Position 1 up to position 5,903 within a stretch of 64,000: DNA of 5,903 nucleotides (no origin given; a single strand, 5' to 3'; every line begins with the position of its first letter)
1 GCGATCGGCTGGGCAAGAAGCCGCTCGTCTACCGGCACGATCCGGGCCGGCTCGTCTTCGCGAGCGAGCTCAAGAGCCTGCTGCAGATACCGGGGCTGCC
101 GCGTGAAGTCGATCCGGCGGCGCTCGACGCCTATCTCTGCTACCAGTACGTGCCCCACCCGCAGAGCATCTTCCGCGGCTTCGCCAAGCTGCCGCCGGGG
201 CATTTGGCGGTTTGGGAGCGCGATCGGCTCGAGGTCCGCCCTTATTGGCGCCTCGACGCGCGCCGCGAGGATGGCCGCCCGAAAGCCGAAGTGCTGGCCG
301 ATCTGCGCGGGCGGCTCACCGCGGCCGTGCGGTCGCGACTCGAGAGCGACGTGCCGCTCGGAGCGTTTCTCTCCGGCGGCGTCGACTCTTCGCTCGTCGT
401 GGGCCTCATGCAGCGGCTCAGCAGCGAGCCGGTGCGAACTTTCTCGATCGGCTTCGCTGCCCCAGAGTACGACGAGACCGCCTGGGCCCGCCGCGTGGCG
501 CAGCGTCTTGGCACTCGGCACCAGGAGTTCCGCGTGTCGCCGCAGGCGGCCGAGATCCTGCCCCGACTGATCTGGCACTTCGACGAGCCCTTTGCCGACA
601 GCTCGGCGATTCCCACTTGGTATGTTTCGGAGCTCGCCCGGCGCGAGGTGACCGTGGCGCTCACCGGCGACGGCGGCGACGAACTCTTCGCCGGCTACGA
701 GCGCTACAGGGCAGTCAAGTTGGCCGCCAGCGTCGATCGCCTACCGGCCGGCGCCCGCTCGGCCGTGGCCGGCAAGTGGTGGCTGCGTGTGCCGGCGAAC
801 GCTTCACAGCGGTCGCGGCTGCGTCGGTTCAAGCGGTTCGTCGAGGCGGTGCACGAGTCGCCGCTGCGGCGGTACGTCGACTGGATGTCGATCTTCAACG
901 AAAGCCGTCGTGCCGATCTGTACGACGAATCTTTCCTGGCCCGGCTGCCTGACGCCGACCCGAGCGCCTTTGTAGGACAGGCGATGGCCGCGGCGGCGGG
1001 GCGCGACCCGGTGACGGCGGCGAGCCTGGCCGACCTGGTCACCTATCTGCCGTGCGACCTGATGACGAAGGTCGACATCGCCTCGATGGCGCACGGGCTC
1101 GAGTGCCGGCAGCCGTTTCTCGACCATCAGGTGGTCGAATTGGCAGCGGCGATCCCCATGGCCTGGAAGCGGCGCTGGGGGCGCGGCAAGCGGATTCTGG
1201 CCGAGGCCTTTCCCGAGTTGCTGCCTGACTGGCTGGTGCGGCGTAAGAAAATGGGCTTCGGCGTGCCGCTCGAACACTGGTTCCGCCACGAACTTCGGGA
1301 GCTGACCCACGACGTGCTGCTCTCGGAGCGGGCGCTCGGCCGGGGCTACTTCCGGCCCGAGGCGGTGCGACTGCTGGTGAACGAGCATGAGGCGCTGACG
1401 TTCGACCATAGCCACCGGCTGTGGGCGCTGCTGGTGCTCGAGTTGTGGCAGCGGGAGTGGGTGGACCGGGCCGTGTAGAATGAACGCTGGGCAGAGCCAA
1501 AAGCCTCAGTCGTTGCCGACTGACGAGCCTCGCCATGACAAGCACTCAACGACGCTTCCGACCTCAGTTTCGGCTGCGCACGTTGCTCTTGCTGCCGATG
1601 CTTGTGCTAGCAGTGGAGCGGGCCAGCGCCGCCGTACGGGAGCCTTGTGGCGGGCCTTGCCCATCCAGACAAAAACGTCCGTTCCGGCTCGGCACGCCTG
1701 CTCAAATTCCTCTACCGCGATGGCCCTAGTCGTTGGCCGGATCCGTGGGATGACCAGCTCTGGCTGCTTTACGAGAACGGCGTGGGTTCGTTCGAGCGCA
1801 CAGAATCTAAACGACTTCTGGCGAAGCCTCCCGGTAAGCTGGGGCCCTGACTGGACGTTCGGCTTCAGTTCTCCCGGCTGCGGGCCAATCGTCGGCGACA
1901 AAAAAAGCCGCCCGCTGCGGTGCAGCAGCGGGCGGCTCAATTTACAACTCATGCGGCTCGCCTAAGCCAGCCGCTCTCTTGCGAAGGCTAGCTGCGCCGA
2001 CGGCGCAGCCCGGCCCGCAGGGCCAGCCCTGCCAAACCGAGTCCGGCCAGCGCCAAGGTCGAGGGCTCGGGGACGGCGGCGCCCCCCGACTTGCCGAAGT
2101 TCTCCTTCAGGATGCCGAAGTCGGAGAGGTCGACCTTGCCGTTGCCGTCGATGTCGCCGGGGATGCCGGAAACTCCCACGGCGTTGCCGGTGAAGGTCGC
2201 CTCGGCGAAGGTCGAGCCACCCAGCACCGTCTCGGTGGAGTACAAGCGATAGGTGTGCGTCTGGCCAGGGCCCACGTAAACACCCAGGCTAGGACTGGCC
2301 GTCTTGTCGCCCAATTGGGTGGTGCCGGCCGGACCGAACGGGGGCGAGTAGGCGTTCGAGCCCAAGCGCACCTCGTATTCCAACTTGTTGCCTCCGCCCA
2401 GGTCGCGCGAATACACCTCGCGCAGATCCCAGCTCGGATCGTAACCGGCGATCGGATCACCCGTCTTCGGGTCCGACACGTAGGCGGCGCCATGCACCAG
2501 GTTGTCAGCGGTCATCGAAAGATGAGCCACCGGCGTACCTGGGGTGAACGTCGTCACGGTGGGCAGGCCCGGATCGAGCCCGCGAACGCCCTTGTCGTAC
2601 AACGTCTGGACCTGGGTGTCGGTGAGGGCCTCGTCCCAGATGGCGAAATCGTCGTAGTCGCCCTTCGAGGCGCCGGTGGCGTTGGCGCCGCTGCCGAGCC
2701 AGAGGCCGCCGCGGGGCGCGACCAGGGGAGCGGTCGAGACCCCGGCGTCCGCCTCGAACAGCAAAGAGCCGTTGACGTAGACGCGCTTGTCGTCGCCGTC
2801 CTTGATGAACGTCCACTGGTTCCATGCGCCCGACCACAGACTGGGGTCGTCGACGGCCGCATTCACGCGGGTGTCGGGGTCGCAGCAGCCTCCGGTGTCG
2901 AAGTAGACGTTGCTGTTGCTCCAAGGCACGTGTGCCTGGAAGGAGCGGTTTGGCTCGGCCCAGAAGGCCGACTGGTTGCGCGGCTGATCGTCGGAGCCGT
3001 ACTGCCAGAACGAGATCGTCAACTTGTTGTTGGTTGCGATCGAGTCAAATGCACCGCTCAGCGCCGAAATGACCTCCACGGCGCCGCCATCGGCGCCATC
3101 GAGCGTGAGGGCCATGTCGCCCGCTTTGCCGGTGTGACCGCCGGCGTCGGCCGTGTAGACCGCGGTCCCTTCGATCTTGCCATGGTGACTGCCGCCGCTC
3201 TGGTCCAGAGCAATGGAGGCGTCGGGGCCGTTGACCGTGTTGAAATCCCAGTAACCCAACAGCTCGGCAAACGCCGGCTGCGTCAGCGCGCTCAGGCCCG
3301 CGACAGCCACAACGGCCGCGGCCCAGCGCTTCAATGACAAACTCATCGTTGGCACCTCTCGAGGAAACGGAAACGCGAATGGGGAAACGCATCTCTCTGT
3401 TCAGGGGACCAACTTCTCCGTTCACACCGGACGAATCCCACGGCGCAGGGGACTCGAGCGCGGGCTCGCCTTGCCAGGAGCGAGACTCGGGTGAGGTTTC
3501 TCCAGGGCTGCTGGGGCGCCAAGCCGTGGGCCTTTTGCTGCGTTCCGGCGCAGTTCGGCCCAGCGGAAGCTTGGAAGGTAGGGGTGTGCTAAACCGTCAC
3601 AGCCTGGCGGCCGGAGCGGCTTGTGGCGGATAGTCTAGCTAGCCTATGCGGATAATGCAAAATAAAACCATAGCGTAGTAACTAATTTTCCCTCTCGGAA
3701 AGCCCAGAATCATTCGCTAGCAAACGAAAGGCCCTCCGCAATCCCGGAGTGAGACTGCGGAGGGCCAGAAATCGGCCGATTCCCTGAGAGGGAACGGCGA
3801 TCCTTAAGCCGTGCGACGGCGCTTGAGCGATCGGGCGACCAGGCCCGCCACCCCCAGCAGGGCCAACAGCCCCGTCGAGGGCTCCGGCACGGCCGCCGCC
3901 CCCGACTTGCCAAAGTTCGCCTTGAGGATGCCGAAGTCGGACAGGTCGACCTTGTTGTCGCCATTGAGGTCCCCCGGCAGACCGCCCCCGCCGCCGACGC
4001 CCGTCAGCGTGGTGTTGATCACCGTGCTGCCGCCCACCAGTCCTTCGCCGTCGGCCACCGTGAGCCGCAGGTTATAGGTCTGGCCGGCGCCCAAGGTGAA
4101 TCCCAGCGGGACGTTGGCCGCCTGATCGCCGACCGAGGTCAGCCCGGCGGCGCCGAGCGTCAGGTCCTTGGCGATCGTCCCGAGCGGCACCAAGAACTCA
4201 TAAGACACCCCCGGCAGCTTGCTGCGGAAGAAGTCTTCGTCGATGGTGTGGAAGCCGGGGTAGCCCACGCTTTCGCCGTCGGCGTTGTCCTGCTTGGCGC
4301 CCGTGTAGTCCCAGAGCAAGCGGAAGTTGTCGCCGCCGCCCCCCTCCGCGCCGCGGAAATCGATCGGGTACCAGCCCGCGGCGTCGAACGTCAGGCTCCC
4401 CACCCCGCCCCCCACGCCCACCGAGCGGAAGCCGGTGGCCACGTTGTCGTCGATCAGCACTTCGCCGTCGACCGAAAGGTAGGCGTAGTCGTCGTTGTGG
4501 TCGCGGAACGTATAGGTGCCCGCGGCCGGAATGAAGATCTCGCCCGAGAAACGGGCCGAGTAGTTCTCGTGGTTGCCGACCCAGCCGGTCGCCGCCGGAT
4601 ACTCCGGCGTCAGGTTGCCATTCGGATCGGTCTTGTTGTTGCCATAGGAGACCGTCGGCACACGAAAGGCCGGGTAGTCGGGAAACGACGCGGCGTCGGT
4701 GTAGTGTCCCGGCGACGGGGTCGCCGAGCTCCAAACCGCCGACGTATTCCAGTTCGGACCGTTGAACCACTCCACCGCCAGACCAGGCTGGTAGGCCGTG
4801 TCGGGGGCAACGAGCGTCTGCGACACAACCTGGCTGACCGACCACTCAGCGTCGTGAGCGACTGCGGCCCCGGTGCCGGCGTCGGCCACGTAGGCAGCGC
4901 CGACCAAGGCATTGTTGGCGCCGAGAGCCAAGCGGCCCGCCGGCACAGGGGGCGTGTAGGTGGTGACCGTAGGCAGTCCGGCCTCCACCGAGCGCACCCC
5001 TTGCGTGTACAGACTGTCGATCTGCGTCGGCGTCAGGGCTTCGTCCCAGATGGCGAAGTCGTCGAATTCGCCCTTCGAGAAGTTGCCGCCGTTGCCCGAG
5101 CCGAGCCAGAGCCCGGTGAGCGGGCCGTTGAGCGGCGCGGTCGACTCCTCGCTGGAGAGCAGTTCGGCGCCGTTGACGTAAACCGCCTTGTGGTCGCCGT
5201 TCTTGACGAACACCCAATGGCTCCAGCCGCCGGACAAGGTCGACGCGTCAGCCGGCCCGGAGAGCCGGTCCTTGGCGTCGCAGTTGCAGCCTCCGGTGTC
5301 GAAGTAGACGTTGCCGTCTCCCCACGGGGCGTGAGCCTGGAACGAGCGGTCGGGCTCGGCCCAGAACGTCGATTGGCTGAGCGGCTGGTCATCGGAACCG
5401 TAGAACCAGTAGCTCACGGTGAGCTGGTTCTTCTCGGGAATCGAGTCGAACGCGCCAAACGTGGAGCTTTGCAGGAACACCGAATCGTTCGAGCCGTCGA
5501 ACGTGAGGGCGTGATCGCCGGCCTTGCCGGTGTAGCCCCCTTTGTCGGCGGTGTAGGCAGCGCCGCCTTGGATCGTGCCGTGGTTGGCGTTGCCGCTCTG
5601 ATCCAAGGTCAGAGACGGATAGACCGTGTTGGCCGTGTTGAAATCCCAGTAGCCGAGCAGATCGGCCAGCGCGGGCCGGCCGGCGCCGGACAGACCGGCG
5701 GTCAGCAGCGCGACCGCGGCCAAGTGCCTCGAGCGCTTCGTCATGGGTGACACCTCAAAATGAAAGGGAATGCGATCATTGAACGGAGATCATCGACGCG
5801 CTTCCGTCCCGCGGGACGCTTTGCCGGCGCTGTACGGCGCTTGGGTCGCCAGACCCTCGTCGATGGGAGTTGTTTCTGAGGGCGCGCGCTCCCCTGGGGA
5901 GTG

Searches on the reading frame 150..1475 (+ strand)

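Call 60: search_protein_families(library=pfam, proteins=[window:150-1475:+], max_evalue=0.00001)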
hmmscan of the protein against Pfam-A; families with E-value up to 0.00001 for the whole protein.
window:150-1475:+ (442 aa): 1 family
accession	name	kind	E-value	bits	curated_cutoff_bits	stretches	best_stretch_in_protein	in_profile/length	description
PF00733.27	Asn_synthase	-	3.3e-106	356.4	21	1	52-435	2-354/354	Asparagine synthase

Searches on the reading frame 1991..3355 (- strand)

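Call 60: search_protein_families(library=pfam, proteins=[window:1991-3355:-], max_evalue=0.00001)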
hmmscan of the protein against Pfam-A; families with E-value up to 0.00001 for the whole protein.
window:1991-3355:- (455 aa): 2 families
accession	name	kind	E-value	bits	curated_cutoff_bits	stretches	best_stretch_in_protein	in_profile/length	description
PF13385.13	Laminin_G_3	-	1.1e-12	48.8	27.6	1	108-250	15-151/151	Concanavalin A-like lectin/glucanases superfamily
PF07589.16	PEP-CTERM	-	1.8e-07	31.4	20.7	1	427-452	1-24/24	PEP-CTERM motif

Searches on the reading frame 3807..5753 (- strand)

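Call 60: search_protein_families(library=pfam, proteins=[window:3807-5753:-], max_evalue=0.00001)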
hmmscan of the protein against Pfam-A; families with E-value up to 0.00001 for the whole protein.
window:3807-5753:- (649 aa): 2 families
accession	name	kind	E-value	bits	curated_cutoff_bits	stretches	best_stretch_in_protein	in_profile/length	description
PF13385.13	Laminin_G_3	-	5.6e-16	59.5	27.6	1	104-245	13-150/151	Concanavalin A-like lectin/glucanases superfamily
PF07691.17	PA14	-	1.2e-07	32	24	1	394-442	42-92/147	PA14 domain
